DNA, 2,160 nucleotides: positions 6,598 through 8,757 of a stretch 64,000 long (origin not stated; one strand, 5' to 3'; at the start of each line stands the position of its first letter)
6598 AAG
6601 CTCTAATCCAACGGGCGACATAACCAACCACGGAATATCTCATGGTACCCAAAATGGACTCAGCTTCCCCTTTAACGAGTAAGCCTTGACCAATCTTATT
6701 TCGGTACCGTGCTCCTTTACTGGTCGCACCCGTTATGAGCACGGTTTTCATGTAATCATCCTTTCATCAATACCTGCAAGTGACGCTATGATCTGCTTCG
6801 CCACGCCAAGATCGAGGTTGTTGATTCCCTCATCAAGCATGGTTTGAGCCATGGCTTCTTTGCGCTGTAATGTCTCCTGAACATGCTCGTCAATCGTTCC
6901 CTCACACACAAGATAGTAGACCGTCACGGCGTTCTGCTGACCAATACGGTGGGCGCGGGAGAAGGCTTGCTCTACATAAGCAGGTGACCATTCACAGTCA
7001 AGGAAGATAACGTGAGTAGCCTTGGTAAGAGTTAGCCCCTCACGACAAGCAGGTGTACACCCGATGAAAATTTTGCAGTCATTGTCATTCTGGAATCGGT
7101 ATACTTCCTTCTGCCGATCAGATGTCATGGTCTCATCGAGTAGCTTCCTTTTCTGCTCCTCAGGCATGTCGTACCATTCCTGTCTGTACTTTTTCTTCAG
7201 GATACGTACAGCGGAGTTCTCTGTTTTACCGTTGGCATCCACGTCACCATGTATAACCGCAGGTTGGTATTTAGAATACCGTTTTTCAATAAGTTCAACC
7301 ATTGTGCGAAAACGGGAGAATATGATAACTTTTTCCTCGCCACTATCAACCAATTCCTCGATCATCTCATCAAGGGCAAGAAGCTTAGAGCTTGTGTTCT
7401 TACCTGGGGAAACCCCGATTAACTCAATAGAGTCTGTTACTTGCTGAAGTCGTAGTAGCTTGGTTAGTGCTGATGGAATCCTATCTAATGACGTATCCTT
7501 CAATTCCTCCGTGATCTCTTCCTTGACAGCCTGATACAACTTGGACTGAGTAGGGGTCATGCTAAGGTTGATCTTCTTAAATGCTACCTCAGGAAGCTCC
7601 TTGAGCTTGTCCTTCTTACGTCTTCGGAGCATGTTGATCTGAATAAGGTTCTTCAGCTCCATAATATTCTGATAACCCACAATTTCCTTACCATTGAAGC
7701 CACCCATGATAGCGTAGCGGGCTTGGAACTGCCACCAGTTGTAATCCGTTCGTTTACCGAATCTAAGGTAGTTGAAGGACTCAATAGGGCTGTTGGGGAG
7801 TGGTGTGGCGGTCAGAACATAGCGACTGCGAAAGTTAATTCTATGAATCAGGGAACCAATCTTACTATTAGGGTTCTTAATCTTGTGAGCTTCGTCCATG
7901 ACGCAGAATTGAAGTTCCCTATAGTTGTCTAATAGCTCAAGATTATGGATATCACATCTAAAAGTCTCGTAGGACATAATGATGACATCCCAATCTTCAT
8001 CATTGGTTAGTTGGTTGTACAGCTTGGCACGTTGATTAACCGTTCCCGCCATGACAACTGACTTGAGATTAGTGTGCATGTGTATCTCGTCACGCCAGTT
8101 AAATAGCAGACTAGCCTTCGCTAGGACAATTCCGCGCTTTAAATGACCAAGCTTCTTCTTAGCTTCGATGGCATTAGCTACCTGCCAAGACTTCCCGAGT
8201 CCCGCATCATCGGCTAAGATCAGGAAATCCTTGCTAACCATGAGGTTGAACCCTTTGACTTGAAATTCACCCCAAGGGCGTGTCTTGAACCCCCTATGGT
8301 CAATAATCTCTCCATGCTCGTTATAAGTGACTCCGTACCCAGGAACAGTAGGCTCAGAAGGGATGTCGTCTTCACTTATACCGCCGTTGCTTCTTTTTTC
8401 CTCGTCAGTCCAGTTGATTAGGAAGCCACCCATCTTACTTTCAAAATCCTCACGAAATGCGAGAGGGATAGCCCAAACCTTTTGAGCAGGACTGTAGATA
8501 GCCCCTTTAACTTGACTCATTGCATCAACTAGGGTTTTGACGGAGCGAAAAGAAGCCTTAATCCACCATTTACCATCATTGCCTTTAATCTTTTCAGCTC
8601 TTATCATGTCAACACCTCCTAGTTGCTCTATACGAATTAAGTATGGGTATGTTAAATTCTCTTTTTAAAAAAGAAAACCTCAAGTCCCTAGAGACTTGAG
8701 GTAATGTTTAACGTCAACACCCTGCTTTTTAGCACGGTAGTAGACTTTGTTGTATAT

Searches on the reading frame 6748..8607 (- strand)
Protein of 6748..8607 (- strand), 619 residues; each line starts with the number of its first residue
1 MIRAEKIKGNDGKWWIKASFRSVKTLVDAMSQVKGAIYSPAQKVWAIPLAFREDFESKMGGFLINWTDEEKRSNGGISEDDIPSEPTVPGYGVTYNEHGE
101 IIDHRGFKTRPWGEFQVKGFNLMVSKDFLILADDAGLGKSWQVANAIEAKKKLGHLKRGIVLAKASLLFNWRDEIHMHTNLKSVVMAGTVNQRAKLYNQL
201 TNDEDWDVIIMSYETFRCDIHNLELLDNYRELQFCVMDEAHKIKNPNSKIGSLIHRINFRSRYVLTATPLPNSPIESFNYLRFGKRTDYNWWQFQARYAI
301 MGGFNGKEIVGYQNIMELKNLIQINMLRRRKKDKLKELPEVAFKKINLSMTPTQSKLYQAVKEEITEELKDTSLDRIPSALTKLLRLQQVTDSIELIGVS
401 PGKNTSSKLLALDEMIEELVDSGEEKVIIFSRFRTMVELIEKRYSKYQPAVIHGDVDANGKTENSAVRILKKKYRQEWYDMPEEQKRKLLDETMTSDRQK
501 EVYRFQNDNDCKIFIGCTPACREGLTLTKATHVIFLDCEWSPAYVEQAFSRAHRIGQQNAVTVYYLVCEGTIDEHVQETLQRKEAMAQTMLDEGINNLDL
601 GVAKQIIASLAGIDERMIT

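Call 10: search_protein_families(library=pfam, proteins=[window:6748-8607:-], max_evalue=0.01)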
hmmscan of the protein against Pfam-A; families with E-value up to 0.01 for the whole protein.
window:6748-8607:- (619 aa): 5 families
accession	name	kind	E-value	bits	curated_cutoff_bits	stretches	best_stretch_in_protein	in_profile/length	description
PF00176.29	SNF2-rel_dom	-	1.1e-37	130.1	24.9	1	127-391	13-285/290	SNF2-related domain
PF00271.37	Helicase_C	-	7e-18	65.3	23.5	1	414-556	8-110/110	Helicase conserved C-terminal domain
PF04851.21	ResIII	-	2.3e-07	31.3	22.5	1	130-269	27-162/164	Type III restriction enzyme, res subunit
PF00270.35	DEAD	-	0.00016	21.9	26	1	129-269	17-160/167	DEAD/DEAH box helicase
PF13872.12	AAA_34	-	0.0058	16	27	0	130-247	64-191/306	P-loop containing NTP hydrolase pore-1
